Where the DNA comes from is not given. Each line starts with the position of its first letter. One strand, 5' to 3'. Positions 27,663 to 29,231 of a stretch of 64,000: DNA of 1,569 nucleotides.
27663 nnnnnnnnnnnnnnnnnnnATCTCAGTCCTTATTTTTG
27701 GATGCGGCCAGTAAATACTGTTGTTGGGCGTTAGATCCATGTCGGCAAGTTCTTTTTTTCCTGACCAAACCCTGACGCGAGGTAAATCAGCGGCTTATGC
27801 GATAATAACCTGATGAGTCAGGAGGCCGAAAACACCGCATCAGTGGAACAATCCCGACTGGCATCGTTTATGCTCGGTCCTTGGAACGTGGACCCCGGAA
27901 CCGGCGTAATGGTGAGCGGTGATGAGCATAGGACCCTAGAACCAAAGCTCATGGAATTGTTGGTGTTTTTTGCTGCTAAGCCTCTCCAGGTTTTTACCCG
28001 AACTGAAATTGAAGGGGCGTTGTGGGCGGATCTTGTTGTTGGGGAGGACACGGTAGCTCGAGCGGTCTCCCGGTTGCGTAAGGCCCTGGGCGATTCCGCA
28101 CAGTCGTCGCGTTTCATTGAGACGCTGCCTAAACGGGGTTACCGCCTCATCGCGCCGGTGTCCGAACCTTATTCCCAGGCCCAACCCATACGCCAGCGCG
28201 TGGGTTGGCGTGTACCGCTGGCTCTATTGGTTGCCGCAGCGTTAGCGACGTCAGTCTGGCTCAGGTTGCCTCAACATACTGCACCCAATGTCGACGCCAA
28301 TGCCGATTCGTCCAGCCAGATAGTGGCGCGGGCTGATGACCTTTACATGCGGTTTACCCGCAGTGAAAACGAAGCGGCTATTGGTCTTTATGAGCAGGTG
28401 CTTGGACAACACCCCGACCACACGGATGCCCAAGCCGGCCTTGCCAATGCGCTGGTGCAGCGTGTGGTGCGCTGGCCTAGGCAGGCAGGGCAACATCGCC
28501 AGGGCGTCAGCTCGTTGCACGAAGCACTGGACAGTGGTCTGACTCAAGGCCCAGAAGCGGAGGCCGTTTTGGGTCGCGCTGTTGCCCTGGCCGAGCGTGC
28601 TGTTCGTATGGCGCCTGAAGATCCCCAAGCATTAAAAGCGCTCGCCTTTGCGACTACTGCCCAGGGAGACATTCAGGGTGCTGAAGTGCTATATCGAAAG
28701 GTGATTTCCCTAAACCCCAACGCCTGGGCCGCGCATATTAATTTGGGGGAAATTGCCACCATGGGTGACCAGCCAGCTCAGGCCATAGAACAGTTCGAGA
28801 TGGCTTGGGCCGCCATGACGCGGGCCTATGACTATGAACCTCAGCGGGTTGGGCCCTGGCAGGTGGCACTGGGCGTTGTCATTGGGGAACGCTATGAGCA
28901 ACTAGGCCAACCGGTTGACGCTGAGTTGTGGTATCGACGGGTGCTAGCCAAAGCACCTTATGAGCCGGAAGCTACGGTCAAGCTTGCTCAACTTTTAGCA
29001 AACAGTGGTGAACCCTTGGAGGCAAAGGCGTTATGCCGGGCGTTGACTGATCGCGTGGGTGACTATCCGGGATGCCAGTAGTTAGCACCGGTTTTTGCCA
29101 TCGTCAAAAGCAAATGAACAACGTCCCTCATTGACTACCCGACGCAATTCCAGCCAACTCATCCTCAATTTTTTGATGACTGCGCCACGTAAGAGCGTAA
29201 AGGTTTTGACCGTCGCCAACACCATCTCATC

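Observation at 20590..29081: Two adjacent divergons pairing a secreted serine hydrolase with a membrane-bound ToxR/CadC-like regulator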

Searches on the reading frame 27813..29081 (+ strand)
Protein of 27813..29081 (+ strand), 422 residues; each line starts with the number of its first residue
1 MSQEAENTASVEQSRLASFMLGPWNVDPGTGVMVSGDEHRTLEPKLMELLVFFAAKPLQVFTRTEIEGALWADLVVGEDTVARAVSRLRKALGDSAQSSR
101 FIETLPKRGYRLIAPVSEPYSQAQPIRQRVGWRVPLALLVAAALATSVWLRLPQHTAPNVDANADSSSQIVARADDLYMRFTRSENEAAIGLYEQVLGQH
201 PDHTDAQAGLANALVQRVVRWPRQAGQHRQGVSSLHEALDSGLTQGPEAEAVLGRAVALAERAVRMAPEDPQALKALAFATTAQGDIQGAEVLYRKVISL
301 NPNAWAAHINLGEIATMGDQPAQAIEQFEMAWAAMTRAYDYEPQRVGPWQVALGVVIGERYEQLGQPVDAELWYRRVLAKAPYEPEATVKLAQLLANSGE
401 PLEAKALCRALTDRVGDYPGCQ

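Call 3: search_protein_families(library=pfam, proteins=[window:27813-29081:+], max_evalue=0.01)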
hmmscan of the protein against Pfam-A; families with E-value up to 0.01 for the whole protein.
window:27813-29081:+ (422 aa): 22 families
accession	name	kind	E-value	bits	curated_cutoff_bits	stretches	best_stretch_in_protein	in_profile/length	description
PF14559.12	TPR_19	-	5e-19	68.8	25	3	283-333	3-53/68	Tetratricopeptide repeat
PF00486.34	Trans_reg_C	-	1.4e-14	54.4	26.2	1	41-112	5-77/77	Transcriptional regulatory protein, C terminal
PF13428.12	TPR_14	-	5.7e-14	51.7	23.5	2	357-394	7-44/44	Tetratricopeptide repeat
PF13432.12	TPR_16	-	8.9e-13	48.9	32.7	1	283-331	9-57/65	Tetratricopeptide repeat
PF13431.12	TPR_17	-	1.6e-12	47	24.4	1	293-326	1-34/34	Tetratricopeptide repeat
PF07719.23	TPR_2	-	4.2e-11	42.5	27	0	272-303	2-33/34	Tetratricopeptide repeat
PF00515.34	TPR_1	-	2e-08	34.1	27.8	0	272-303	2-33/34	Tetratricopeptide repeat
PF24575.1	TPR_Slam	-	7.3e-08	33.2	35.2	0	276-328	52-104/104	Surface lipoprotein assembly modifier, N-terminal TPR repeats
PF13414.12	TPR_11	-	1.9e-06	27.9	26.8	1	282-313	5-36/42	TPR repeat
PF12895.13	ANAPC3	-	9.1e-06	26.3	27.2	0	369-411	7-49/82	Anaphase-promoting complex, cyclosome, subunit 3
PF13424.12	TPR_12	-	1.3e-05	25.7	30.1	0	306-379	5-73/77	Tetratricopeptide repeat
PF13174.12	TPR_6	-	9.1e-05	23.3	26.3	0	282-303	11-32/33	Tetratricopeptide repeat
PF23914.1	TPR_CcmH_CycH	-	0.0001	22.6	42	0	253-302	103-152/158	Cytochrome c-type biogenesis protein H TPR domain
PF13374.12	TPR_10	-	0.00011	22.5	27.5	0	276-299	7-30/42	Tetratricopeptide repeat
PF12583.14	TPPII_C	-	0.00023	22.1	27.7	0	184-208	29-53/69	Tripeptidyl peptidase II, C-terminal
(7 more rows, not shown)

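Call 4: search_protein_families(library=ncbifam, proteins=[window:27813-29081:+], max_evalue=0.01)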
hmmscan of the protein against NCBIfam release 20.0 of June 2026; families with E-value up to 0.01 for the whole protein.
window:27813-29081:+ (422 aa): 27 families (the best 25 are shown)
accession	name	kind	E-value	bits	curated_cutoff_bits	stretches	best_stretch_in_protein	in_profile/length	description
NF007540.1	PRK10153.1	equivalog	3e-21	75.9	400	1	19-118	6-106/516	lysine decarboxylation/transport transcriptional activator CadC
TIGR02917.1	PEP_TPR_lipo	equivalog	2.5e-12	45.6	312.2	1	178-331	507-661/899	XrtA/PEP-CTERM system TPR-repeat protein PrsT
TIGR02521.1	type_IV_pilW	equivalog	1.2e-10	41.4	154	1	255-414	49-198/234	type IV pilus biogenesis/stability protein PilW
NF009037.0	PRK12370.1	equivalog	2.1e-10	39.6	589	1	31-117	25-110/553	HilA/EilA family virulence transcriptional regulator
NF033920.0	C39_PA2778_fam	equivalog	3.7e-08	33.1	150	0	258-333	177-252/255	PA2778 family cysteine peptidase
NF033758.1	gliding_GltE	equivalog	3.7e-08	32.8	225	1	256-337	105-183/411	adventurous gliding motility TPR repeat lipoprotein GltE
NF007546.0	PRK10161.1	equivalog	3.8e-08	33.2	471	1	25-112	138-225/229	phosphate response regulator transcription factor PhoB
TIGR02154.1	PhoB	equivalog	6.8e-08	32.1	296.2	1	25-112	138-225/226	phosphate regulon transcriptional regulator PhoB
NF040959.1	MamA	equivalog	8.6e-08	31.9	200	1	255-335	55-135/204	magnetosome protein MamA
TIGR02552.1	LcrH_SycD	equivalog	1.3e-07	31.4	104.8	1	263-334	10-81/136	SycD/LcrH family type III secretion system chaperone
NF052415.1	T3SS_chap_SctY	equivalog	4.4e-07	30.4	70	0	254-303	23-72/106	type III secretion apparatus assembly chaperone SctY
TIGR02795.1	tol_pal_ybgF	equivalog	7.1e-06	26.6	90.1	0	357-413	45-104/119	tol-pal system protein YbgF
NF053854.1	RespRegPhoBBctds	equivalog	2.2e-05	23.9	270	1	32-97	146-212/225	two-component system response regulator PhoB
NF033762.1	social_mot_Tgl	equivalog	2.2e-05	23.9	225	0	255-345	49-140/252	social motility TPR repeat lipoprotein Tgl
NF008520.0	PRK11447.1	equivalog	7.8e-05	20.6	858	1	255-414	369-524/1157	cellulose synthase complex outer membrane protein BcsC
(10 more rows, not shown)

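Call 14: find_homologous_proteins(query=window:27813-29081:+, max_evalue=1e-10)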
Query window:27813-29081:+ (422 aa): 463 proteins with E <= 1e-10 among 8000 candidates; the best 120 are listed.
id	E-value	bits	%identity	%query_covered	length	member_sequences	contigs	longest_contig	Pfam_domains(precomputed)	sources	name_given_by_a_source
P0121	2.5e-273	924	100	100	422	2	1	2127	PF13431.13,PF13414.13,PF00486.35,PF13428.13,PF13374.13,PF14559.13,PF24575.2,PF00515.35,PF12895.14,PF13424.13,PF13432.13,PF07719.24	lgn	-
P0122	1.0e-149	517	62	100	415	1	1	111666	PF13431.13,PF23914.2,PF13414.13,PF13176.13,PF00486.35,PF13428.13,PF25064.2,PF13374.13,PF14559.13,PF00515.35,PF12895.14,PF13424.13,PF13432.13,PF13181.13,PF07719.24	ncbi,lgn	-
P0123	1.3e-149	517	62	96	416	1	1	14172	PF13431.13,PF23914.2,PF13414.13,PF13176.13,PF00486.35,PF13428.13,PF14559.13,PF24575.2,PF00515.35,PF12895.14,PF13424.13,PF13432.13,PF07719.24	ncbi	ncbi:MAG: winged helix-turn-helix domain-containing protein [Pseudomonadota bacterium]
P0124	3.8e-145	502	60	98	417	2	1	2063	PF13431.13,PF23914.2,PF13414.13,PF13176.13,PF00486.35,PF13428.13,PF25064.2,PF13374.13,PF14559.13,PF00515.35,PF13424.13,PF13432.13,PF07719.24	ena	-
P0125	9.0e-145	501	62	95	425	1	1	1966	PF13431.13,PF23914.2,PF13414.13,PF13176.13,PF00486.35,PF13428.13,PF25064.2,PF14559.13,PF24575.2,PF13371.13,PF00515.35,PF12895.14,PF13424.13,PF13432.13,PF13181.13,PF07719.24,PF13174.13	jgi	jgi:transcriptional activator of cad operon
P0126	1.2e-144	500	62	96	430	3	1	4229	PF13431.13,PF23914.2,PF13414.13,PF13176.13,PF00486.35,PF13428.13,PF25064.2,PF13374.13,PF14559.13,PF24575.2,PF13371.13,PF00515.35,PF12895.14,PF13424.13,PF13432.13,PF13181.13,PF07719.24,PF13174.13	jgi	jgi:transcriptional activator of cad operon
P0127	3.2e-144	499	58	96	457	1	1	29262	PF13431.13,PF23914.2,PF13414.13,PF13176.13,PF00486.35,PF13428.13,PF25064.2,PF14559.13,PF00515.35,PF12895.14,PF13424.13,PF13432.13,PF07719.24,PF20308.5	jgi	jgi:transcriptional activator of cad operon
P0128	3.7e-142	492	62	95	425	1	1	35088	PF13431.13,PF13414.13,PF13176.13,PF00486.35,PF13428.13,PF25064.2,PF13374.13,PF14559.13,PF13371.13,PF00515.35,PF13424.13,PF13432.13,PF13181.13,PF07719.24,PF13174.13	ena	-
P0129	8.4e-142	491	57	100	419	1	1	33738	PF13431.13,PF23914.2,PF13414.13,PF13176.13,PF00486.35,PF13428.13,PF14559.13,PF00515.35,PF12895.14,PF13424.13,PF13432.13,PF13181.13,PF07719.24,PF20308.5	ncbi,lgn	ncbi:MAG: tetratricopeptide repeat protein [Pseudomonadota bacterium]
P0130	2.5e-141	489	62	95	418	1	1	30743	PF13431.13,PF23914.2,PF13414.13,PF13176.13,PF00486.35,PF13428.13,PF25064.2,PF14559.13,PF00515.35,PF12895.14,PF13424.13,PF13432.13,PF13181.13,PF07719.24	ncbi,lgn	ncbi:MAG: tetratricopeptide repeat protein [Pseudomonadota bacterium]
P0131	5.8e-140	485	57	100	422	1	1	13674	PF13431.13,PF23914.2,PF13414.13,PF00486.35,PF13428.13,PF25064.2,PF13374.13,PF14559.13,PF00515.35,PF13424.13,PF13432.13,PF07719.24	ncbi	ncbi:MAG: tetratricopeptide repeat protein [Pseudomonadota bacterium]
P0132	4.8e-139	482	59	95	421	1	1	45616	PF13431.13,PF23914.2,PF13414.13,PF13176.13,PF00486.35,PF13428.13,PF25064.2,PF13374.13,PF14559.13,PF24575.2,PF00515.35,PF12895.14,PF13424.13,PF13432.13,PF13181.13,PF07719.24,PF13174.13,PF20308.5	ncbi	ncbi:MAG: winged helix-turn-helix domain-containing protein [Pseudomonadota bacterium]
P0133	3.7e-137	476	61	95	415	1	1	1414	PF13431.13,PF23914.2,PF13414.13,PF13176.13,PF00486.35,PF13428.13,PF14559.13,PF24575.2,PF00515.35,PF13424.13,PF13432.13,PF07719.24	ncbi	-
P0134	2.1e-135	470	57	100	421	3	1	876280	PF13431.13,PF23914.2,PF13414.13,PF13176.13,PF00486.35,PF13428.13,PF13374.13,PF14559.13,PF24575.2,PF00515.35,PF12895.14,PF13424.13,PF13432.13,PF13181.13,PF07719.24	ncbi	ncbi:MAG: tetratricopeptide repeat protein [Pseudomonadota bacterium]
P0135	1.3e-134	467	57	100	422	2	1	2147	PF13431.13,PF13414.13,PF13176.13,PF00486.35,PF13428.13,PF25064.2,PF13374.13,PF14559.13,PF24575.2,PF00515.35,PF13424.13,PF13432.13,PF13181.13,PF07719.24,PF13174.13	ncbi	ncbi:MAG: tetratricopeptide repeat protein [Pseudomonadota bacterium]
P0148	5.2e-127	442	51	99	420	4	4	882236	PF13431.13,PF13414.13,PF13176.13,PF00486.35,PF13428.13,PF14559.13,PF00515.35,PF13424.13,PF21033.5,PF13432.13,PF13181.13,PF07719.24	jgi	jgi:transcriptional activator of cad operon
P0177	1.3e-105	372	47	95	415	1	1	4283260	PF13431.13,PF13414.13,PF13176.13,PF00486.35,PF13428.13,PF14559.13,PF00515.35,PF13424.13,PF21033.5,PF13432.13,PF13181.13,PF07719.24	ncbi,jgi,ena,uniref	ncbi:tetratricopeptide repeat protein [Hyphococcus sp.]|jgi:DNA-binding winged helix-turn-helix (wHT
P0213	5.8e-96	340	44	96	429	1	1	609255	PF13431.13,PF13414.13,PF13176.13,PF00486.35,PF13428.13,PF13374.13,PF14559.13,PF24575.2,PF00515.35,PF13424.13,PF13432.13,PF13181.13,PF07719.24,PF13174.13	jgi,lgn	jgi:DNA-binding winged helix-turn-helix (wHTH) protein/Tfp pilus assembly protein PilF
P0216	6.0e-95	337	44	96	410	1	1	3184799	PF14559.13,PF13431.13,PF13414.13,PF00515.35,PF13424.13,PF13432.13,PF00486.35,PF13428.13,PF13181.13,PF07719.24,PF13374.13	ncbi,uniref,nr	ncbi:winged helix-turn-helix domain-containing protein [Temperatibacter marinus]|uniref:Winged helix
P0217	6.2e-95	337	45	96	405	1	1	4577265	PF14559.13,PF13431.13,PF13414.13,PF00515.35,PF13424.13,PF13432.13,PF00486.35,PF13428.13,PF13181.13,PF07719.24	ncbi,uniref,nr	ncbi:winged helix-turn-helix domain-containing protein [Caulobacter mirabilis]|uniref:OmpR/PhoB-type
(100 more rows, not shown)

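Call 16: find_encoding_contigs(protein=P0122, flank=8000, max_places=1)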
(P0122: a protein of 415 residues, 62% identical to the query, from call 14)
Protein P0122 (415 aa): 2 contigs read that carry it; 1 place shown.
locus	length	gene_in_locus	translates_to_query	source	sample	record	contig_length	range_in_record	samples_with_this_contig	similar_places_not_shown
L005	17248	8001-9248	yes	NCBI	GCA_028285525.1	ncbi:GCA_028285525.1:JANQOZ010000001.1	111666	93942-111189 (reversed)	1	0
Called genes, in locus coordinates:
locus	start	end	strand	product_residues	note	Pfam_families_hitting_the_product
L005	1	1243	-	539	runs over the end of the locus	PF00732:GMC_oxred_N, PF00890:FAD_binding_2 (faint), PF05199:GMC_oxred_C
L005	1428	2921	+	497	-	PF07992:Pyr_redox_2 (faint), PF01266:DAO (faint), PF01494:FAD_binding_3 (faint), PF12831:FAD_oxidored (faint), PF13450:NAD_binding_8, PF01593:Amino_oxidase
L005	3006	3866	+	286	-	PF00561:Abhydrolase_1, PF12146:Hydrolase_4 (weak), PF12697:Abhydrolase_6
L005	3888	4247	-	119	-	PF11325:DUF3127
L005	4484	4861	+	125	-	PF00392:GntR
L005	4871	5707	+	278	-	-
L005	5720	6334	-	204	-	PF12766:Pyridox_oxase_2, PF01243:PNPOx_N (weak)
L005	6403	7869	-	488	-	PF03572:Peptidase_S41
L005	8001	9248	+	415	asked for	PF00486:Trans_reg_C, PF13428:TPR_14 (faint), PF14559:TPR_19 (faint), PF13176:TPR_7 (faint), PF13374:TPR_10 (faint), PF13424:TPR_12 (faint), PF13181:TPR_8 (faint), PF13432:TPR_16 (weak), +7 more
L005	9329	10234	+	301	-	PF07676:PD40 (faint)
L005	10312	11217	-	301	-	PF03631:Virul_fac_BrkB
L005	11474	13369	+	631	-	PF00512:HisKA (weak), PF02518:HATPase_c, PF00072:Response_reg, PF01627:Hpt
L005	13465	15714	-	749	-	PF00141:peroxidase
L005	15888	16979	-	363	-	PF10994:DUF2817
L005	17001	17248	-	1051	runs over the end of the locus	PF25852:DUF6242_C (faint), PF13088:BNR_2 (faint), PF02012:BNR (faint), PF15902:Sortilin-Vps10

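Call 17: find_encoding_contigs(protein=P0177, flank=8000, max_places=1)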
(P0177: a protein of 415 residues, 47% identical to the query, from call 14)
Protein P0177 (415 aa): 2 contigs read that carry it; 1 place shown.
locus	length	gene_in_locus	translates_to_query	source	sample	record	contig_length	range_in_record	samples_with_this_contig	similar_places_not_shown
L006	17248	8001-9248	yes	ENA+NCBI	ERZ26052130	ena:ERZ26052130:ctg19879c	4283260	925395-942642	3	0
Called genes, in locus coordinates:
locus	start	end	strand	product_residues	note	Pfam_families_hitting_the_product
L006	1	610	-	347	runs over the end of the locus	-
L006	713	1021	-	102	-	-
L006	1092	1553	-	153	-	PF04134:DCC1-like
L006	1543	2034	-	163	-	-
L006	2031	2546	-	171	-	PF11911:DUF3429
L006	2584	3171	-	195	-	PF01978:TrmB (weak), PF12802:MarR_2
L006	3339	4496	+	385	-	PF01507:PAPS_reduct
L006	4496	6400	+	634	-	PF03193:RsgA_GTPase (faint), PF00009:GTP_EFTU, PF01926:MMR_HSR1 (faint), PF03144:GTP_EFTU_D2, PF22594:GTP-eEF1A_C, PF01583:APS_kinase, PF13671:AAA_33 (weak)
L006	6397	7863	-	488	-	PF21558:Pept_S41_N_bact (weak), PF03572:Peptidase_S41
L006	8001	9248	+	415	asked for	PF00486:Trans_reg_C, PF13176:TPR_7 (faint), PF13428:TPR_14 (faint), PF13432:TPR_16 (faint), PF13414:TPR_11 (faint), PF13424:TPR_12 (weak), PF14559:TPR_19 (weak), PF13431:TPR_17 (weak), +4 more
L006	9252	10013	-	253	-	PF07291:MauE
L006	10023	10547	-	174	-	PF03713:DUF305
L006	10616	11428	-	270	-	PF00459:Inositol_P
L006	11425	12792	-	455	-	PF13167:GTP-bdg_N, PF16360:GTP-bdg_M, PF00009:GTP_EFTU (faint), PF01926:MMR_HSR1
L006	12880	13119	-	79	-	PF17209:Hfq, PF21979:Hfq_1 (weak)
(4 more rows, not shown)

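Call 18: find_encoding_contigs(protein=P0217, flank=8000, max_places=1)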
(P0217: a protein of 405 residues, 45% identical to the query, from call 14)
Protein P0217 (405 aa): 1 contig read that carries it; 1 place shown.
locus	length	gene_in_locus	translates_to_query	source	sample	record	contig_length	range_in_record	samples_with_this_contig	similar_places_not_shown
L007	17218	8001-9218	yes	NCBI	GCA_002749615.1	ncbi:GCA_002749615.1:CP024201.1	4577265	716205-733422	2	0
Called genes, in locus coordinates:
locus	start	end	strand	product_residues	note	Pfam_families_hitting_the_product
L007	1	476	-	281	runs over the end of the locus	PF02749:QRPTase_N, PF01729:QRPTase_C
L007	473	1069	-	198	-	PF00440:TetR_N, PF21351:TetR_C_41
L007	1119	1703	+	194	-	-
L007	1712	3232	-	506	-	PF00890:FAD_binding_2, PF07992:Pyr_redox_2 (faint), PF02910:Succ_DH_flav_C (weak)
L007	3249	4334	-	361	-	PF02445:NadA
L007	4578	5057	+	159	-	PF00210:Ferritin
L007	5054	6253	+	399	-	PF07486:Hydrolase_2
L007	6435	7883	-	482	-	PF03572:Peptidase_S41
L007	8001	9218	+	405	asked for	PF00486:Trans_reg_C, PF13431:TPR_17 (faint), PF13428:TPR_14 (faint), PF13424:TPR_12 (faint), PF00515:TPR_1 (faint), PF07719:TPR_2 (faint), PF13181:TPR_8 (faint), PF13432:TPR_16, +2 more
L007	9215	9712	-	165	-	PF00583:Acetyltransf_1 (weak), PF13508:Acetyltransf_7 (weak)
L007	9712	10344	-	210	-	-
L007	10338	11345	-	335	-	PF00890:FAD_binding_2 (faint), PF03486:HI0933_like (faint), PF07992:Pyr_redox_2, PF13241:NAD_binding_7 (faint), PF13738:Pyr_redox_3, PF00070:Pyr_redox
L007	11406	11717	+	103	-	-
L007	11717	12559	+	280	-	PF00135:COesterase, PF12146:Hydrolase_4 (faint), PF20434:BD-FAE, PF07859:Abhydrolase_3, PF00326:Peptidase_S9 (faint)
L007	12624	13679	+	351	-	PF03102:NeuB, PF08666:SAF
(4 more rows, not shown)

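Call 28: find_related_loci(query=A2, collection=metagenome_contigs, flank=5000)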
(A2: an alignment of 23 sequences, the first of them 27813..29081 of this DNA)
Query A2 (422 aa) in metagenome_contigs; peptide patterns used: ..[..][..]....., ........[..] (x = any residue, [..] = any of these).
600 stretches matched a pattern (row limit reached: there are more); 468 encode a relative of the query (tblastn E <= 1e-3); the best 80 are kept; 80 distinct loci.
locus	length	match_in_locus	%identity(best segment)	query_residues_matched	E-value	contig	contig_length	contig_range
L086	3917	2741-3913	42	21-400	2e-78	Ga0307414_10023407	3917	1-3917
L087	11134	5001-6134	36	19-404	2e-58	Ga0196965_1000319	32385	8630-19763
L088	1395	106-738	41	7-212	1e-42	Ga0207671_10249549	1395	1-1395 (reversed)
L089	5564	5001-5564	42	18-213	3e-37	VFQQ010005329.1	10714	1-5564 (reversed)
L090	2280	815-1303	39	19-177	7e-28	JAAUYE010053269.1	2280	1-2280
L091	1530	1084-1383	49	17-116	3e-26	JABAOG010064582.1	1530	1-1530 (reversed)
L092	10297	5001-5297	54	19-115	1e-25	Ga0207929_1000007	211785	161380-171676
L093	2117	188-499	49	18-122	2e-24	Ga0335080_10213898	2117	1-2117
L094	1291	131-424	49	19-116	1e-24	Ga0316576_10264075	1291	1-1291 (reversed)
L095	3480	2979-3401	39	16-151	9e-24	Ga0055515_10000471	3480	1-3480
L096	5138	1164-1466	46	18-118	1e-23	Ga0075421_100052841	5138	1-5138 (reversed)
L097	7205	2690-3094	38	19-160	2e-23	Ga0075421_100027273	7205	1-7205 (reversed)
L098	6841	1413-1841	40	12-147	3e-23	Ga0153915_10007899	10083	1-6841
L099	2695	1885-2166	48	19-113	4e-23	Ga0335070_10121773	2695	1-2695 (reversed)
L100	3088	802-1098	45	18-116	7e-23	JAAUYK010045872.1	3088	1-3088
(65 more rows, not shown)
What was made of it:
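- Tried and rejected: Metagenome scan with the regulator 2 profile (call 28).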

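Call 29: find_encoding_contigs(protein=P0148, flank=5000, max_places=4)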
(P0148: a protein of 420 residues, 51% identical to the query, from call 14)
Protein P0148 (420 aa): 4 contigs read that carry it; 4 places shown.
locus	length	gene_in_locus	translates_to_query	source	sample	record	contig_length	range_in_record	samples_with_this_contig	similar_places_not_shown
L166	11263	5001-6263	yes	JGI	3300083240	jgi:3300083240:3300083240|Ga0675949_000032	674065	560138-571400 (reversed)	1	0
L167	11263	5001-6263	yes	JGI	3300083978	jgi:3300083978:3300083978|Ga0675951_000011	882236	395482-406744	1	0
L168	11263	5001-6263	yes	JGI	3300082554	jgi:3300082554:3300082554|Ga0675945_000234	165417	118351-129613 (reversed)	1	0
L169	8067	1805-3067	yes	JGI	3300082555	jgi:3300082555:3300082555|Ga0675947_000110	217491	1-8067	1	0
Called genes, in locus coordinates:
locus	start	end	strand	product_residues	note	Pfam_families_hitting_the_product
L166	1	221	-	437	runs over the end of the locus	PF01546:Peptidase_M20, PF07687:M20_dimer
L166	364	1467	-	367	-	PF00487:FA_desaturase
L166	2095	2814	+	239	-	PF13489:Methyltransf_23, PF07021:MetW, PF13847:Methyltransf_31, PF08241:Methyltransf_11, PF08242:Methyltransf_12 (weak), PF13649:Methyltransf_25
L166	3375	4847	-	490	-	PF17816:PDZ_4 (weak), PF03572:Peptidase_S41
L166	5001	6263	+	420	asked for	PF00486:Trans_reg_C, PF13428:TPR_14 (faint), PF13176:TPR_7 (faint), PF13181:TPR_8 (faint), PF13432:TPR_16 (faint), PF21033:RMD1-3 (faint), PF14559:TPR_19 (weak), PF13424:TPR_12 (weak), +4 more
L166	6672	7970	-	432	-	PF00291:PALP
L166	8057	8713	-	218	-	PF00300:His_Phos_1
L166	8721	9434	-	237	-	PF00697:PRAI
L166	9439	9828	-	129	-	PF06305:LapA_dom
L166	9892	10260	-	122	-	PF00216:Bac_DNA_binding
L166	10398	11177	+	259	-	PF01209:Ubie_methyltran, PF08241:Methyltransf_11, PF08242:Methyltransf_12 (weak), PF13649:Methyltransf_25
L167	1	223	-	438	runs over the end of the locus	PF01546:Peptidase_M20, PF07687:M20_dimer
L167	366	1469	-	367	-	PF00487:FA_desaturase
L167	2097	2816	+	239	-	PF13489:Methyltransf_23, PF07021:MetW, PF13847:Methyltransf_31, PF08241:Methyltransf_11, PF08242:Methyltransf_12 (weak), PF13649:Methyltransf_25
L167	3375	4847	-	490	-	PF17816:PDZ_4 (weak), PF03572:Peptidase_S41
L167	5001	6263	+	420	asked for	PF00486:Trans_reg_C, PF13428:TPR_14 (faint), PF13176:TPR_7 (faint), PF13181:TPR_8 (faint), PF13432:TPR_16 (faint), PF21033:RMD1-3 (faint), PF14559:TPR_19 (weak), PF13424:TPR_12 (weak), +4 more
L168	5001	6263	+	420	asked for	PF00486:Trans_reg_C, PF13428:TPR_14 (faint), PF13176:TPR_7 (faint), PF13181:TPR_8 (faint), PF13432:TPR_16 (faint), PF21033:RMD1-3 (faint), PF14559:TPR_19 (weak), PF13424:TPR_12 (weak), +4 more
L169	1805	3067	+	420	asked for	PF00486:Trans_reg_C, PF13428:TPR_14 (faint), PF13176:TPR_7 (faint), PF13181:TPR_8 (faint), PF13432:TPR_16 (faint), PF21033:RMD1-3 (faint), PF14559:TPR_19 (weak), PF13424:TPR_12 (weak), +4 more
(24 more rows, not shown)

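Call 30: find_encoding_contigs(protein=P0216, flank=5000, max_places=1)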
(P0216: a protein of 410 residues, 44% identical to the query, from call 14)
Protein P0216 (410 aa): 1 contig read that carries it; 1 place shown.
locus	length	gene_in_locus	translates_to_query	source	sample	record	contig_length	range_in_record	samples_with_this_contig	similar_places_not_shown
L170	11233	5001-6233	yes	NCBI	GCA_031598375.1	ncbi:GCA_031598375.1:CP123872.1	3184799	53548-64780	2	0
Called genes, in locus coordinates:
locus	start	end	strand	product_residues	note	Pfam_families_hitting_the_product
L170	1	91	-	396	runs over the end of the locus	PF00009:GTP_EFTU, PF03144:GTP_EFTU_D2, PF03143:GTP_EFTU_D3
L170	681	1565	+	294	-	PF00588:SpoU_methylase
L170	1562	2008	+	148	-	PF06172:Cupin_5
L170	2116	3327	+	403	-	-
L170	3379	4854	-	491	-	PF03572:Peptidase_S41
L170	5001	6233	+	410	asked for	PF00486:Trans_reg_C, PF13428:TPR_14 (faint), PF14559:TPR_19 (faint), PF13414:TPR_11 (faint), PF00515:TPR_1 (faint), PF07719:TPR_2 (faint), PF13181:TPR_8 (faint), PF13374:TPR_10 (faint), +3 more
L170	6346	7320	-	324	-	-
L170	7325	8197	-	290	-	PF13476:AAA_23 (weak), PF00005:ABC_tran, PF13304:AAA_21 (faint)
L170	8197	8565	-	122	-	PF00392:GntR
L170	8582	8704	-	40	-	-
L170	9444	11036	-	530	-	PF04389:Peptidase_M28, PF01546:Peptidase_M20 (weak)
